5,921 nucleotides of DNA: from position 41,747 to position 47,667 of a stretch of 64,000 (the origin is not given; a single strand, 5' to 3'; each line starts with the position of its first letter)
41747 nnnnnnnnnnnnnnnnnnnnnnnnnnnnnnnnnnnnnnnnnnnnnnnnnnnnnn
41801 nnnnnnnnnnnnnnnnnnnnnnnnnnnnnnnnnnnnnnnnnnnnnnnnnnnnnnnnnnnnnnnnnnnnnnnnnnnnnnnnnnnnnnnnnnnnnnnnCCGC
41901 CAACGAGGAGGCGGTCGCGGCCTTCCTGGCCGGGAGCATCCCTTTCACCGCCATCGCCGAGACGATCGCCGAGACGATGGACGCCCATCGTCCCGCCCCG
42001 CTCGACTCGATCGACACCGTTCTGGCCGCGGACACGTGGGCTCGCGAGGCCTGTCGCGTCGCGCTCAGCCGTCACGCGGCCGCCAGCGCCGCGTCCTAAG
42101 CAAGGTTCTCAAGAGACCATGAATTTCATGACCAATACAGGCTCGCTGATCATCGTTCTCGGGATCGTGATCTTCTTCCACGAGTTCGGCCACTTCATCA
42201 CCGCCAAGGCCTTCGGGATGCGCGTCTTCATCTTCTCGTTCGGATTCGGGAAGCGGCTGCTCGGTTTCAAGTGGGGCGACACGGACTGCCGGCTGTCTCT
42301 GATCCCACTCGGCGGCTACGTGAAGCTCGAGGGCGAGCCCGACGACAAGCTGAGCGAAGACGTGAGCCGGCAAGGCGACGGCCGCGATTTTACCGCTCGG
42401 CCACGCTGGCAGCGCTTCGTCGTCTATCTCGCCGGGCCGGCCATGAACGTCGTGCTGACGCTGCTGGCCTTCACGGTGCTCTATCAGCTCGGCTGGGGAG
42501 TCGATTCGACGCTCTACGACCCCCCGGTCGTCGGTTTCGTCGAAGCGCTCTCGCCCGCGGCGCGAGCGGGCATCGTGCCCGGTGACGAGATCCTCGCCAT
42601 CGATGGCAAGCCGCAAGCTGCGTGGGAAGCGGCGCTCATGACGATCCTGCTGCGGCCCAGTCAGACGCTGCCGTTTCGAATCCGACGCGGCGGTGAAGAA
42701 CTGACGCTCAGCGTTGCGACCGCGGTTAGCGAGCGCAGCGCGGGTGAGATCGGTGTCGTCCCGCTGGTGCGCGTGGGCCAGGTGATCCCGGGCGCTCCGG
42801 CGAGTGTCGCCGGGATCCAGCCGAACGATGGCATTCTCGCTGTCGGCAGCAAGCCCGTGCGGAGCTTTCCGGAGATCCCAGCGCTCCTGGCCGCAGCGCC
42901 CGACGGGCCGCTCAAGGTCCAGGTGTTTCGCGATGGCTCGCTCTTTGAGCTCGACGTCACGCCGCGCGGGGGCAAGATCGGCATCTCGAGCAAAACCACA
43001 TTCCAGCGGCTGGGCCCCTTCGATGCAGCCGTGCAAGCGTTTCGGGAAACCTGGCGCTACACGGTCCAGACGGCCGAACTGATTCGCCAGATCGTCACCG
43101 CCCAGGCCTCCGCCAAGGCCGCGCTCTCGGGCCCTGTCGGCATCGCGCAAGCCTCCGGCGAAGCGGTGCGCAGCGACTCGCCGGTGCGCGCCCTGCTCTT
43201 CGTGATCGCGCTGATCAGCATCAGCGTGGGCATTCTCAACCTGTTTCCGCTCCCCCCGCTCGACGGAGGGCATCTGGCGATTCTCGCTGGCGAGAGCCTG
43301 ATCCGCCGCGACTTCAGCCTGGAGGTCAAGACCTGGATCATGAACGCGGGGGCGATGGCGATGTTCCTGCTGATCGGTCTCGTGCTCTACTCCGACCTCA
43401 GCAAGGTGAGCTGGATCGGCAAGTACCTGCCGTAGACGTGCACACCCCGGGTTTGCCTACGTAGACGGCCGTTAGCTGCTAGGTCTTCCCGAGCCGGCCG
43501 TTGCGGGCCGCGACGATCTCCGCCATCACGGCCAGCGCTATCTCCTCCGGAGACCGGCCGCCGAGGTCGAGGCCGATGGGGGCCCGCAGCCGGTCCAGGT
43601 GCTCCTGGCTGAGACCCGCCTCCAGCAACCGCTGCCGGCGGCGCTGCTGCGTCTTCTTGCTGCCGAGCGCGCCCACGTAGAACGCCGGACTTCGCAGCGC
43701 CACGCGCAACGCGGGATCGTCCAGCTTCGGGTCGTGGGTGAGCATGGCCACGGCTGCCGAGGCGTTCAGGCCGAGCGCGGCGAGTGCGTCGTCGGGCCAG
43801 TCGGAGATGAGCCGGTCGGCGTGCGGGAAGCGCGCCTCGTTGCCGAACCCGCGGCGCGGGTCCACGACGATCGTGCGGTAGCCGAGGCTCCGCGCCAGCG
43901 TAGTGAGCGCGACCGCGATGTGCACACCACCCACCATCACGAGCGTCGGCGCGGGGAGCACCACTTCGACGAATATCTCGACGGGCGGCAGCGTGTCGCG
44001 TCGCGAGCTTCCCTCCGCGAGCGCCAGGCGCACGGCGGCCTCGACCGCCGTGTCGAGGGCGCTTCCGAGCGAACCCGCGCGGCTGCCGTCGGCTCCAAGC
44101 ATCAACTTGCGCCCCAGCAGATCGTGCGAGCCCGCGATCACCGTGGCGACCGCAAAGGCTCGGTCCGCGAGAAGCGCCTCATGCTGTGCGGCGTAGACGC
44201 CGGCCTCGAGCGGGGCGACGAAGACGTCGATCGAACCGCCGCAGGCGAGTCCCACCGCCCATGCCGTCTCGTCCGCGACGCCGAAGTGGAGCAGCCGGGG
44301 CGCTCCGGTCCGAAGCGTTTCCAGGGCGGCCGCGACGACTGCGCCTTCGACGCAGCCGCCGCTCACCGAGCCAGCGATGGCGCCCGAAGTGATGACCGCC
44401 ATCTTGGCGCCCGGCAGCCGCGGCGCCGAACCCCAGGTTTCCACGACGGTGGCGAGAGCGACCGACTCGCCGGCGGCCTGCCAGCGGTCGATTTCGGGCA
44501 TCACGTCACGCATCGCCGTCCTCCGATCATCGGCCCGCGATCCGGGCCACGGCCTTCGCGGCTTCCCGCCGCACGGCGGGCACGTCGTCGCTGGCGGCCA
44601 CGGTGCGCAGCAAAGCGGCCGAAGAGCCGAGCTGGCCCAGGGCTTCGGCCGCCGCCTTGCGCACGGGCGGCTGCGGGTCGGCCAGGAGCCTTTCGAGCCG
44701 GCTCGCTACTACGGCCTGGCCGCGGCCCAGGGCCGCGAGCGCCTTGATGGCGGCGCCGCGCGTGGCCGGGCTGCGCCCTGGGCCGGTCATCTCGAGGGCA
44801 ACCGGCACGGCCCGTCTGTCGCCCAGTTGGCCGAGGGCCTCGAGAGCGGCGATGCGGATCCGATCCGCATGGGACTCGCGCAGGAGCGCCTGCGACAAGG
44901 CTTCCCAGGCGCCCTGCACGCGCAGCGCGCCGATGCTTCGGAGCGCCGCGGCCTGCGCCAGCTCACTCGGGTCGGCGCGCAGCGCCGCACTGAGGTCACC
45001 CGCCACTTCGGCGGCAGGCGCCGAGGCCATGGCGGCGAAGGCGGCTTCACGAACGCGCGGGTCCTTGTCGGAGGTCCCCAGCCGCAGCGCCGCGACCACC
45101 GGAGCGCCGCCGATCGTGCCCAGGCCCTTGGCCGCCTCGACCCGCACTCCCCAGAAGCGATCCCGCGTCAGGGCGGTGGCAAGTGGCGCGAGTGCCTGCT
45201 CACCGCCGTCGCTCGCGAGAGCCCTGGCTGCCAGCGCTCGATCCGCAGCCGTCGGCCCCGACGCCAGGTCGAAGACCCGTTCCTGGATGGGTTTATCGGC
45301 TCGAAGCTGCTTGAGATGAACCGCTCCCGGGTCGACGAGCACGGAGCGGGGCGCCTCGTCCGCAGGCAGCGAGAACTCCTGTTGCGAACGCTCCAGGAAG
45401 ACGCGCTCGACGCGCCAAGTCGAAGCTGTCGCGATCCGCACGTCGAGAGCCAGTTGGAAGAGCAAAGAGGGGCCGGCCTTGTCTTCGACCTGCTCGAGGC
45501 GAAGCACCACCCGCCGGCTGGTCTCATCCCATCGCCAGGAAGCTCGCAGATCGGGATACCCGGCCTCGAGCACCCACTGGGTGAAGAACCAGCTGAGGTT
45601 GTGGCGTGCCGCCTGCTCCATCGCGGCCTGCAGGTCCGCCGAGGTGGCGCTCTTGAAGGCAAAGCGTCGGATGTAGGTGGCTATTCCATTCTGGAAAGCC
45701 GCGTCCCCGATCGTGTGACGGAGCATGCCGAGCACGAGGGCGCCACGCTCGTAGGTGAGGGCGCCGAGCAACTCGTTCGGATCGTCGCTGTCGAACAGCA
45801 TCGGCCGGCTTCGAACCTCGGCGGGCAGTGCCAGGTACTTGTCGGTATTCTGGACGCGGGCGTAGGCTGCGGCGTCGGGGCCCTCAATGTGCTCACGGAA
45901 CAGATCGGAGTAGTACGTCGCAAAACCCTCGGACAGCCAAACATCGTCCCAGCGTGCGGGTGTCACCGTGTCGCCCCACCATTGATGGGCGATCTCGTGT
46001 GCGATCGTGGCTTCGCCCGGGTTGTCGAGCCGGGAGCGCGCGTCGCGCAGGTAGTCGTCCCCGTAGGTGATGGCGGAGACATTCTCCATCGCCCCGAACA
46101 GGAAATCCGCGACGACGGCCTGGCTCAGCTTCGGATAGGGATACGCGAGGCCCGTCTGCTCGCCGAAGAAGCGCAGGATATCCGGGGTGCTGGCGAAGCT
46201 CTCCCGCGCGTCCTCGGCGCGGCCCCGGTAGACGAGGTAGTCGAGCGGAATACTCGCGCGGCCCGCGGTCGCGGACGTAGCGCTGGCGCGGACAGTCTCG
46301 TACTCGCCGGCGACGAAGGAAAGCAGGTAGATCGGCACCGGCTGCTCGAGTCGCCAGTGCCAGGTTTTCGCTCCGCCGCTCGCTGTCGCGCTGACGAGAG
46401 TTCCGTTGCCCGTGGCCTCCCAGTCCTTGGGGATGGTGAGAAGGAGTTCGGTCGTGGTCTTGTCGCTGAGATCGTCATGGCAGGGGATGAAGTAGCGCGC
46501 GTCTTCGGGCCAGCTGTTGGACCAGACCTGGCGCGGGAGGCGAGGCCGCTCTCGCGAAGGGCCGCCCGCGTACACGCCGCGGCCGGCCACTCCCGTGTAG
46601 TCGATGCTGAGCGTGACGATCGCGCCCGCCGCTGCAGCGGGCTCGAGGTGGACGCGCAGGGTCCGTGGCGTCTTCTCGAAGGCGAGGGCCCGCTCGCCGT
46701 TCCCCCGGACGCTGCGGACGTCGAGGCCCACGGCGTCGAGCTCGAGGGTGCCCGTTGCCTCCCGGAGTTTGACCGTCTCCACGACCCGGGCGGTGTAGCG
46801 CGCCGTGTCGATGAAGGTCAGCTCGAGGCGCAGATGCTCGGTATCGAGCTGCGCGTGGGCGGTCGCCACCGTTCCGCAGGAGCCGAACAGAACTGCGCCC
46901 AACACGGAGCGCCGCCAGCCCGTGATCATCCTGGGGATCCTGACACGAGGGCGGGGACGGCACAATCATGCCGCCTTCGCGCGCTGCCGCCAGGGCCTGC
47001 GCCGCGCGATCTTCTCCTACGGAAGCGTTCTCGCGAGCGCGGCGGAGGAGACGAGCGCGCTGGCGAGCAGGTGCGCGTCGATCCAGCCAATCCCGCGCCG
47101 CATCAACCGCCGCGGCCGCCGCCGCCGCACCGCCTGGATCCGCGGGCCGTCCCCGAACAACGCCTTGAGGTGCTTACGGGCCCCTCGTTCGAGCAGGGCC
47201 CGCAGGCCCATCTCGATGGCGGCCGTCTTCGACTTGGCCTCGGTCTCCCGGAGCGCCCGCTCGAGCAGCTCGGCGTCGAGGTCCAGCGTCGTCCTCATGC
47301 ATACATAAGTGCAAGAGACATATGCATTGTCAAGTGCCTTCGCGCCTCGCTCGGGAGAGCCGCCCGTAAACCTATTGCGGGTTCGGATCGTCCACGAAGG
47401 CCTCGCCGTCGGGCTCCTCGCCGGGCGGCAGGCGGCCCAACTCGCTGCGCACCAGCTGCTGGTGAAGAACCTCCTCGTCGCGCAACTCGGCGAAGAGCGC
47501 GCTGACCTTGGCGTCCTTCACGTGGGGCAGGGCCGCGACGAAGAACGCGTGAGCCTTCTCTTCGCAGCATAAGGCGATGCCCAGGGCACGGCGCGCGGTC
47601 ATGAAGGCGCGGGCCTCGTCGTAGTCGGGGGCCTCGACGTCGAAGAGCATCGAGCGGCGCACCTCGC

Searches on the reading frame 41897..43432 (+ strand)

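Call 42: search_protein_families(library=pfam, proteins=[window:41897-43432:+], max_evalue=0.001)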
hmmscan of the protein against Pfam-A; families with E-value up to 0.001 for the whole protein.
window:41897-43432:+ (512 aa): 4 families
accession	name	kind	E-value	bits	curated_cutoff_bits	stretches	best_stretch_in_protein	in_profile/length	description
PF02163.28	Peptidase_M50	-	2.4e-57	194.2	27.2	1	84-492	2-221/221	Peptidase family M50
PF17820.7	PDZ_6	-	3.6e-17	62.3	27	2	293-342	2-51/54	PDZ domain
PF13180.12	PDZ_2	-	5.4e-15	55.9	27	2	210-274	14-79/80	PDZ domain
PF00595.29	PDZ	-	9.8e-12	45.5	23.2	2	288-334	24-70/81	PDZ domain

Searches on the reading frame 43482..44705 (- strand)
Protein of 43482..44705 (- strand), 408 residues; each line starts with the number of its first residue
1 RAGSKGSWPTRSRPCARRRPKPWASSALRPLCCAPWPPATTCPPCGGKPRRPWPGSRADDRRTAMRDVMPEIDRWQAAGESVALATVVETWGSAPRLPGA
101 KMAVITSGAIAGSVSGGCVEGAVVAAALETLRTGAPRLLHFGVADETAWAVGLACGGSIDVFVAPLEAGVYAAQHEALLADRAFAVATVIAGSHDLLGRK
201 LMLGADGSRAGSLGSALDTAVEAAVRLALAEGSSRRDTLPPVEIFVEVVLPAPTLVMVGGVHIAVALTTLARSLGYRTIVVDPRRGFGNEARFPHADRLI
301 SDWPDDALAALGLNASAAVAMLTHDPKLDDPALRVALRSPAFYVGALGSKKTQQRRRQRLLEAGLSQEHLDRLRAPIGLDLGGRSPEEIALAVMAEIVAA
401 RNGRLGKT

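Call 42: search_protein_families(library=pfam, proteins=[window:43482-44705:-], max_evalue=0.001)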
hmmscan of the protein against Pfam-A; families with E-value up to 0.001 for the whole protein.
window:43482-44705:- (408 aa): 2 families
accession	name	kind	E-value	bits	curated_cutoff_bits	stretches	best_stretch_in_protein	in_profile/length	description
PF13478.12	XdhC_C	-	2.4e-42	144.8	29.7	1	255-397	1-125/125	XdhC Rossmann domain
PF02625.21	XdhC_CoxI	-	1.8e-32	111.5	24.3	2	75-142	1-68/68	XdhC and CoxI family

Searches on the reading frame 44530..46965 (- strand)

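Call 42: search_protein_families(library=pfam, proteins=[window:44530-46965:-], max_evalue=0.001)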
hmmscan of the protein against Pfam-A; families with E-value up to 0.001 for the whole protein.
window:44530-46965:- (812 aa): 5 families
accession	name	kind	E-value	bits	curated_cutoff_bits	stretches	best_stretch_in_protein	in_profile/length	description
PF01433.26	Peptidase_M1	-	1.9e-45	155.6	27.7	1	258-464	4-218/218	Peptidase family M1 domain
PF13646.12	HEAT_2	-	8.5e-29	100.1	27.7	3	732-806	13-87/88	HEAT repeats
PF02985.28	HEAT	-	1.8e-16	59.1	23.5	1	757-781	5-29/31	HEAT repeat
PF17900.6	Peptidase_M1_N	-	7.1e-07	29.9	25.8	1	47-214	7-186/186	Peptidase M1 N-terminal domain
PF03130.22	HEAT_PBS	-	1.5e-05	25.5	20.9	0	703-721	1-19/27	PBS lyase HEAT-like repeat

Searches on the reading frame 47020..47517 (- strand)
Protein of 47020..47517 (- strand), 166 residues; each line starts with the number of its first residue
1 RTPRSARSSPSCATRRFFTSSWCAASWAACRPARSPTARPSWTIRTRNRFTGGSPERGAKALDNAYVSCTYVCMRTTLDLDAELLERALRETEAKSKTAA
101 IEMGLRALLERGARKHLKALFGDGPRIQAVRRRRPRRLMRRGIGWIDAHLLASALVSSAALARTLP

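Call 42: search_protein_families(library=pfam, proteins=[window:47020-47517:-], max_evalue=0.001)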
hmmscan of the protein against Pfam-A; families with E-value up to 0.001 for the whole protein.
window:47020-47517:- (166 aa): 1 family
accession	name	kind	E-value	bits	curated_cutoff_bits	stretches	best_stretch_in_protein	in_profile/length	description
PF09957.15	VapB_antitoxin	-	3.3e-10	40.1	23.4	1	74-117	1-44/47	Bacterial antitoxin of type II TA system, VapB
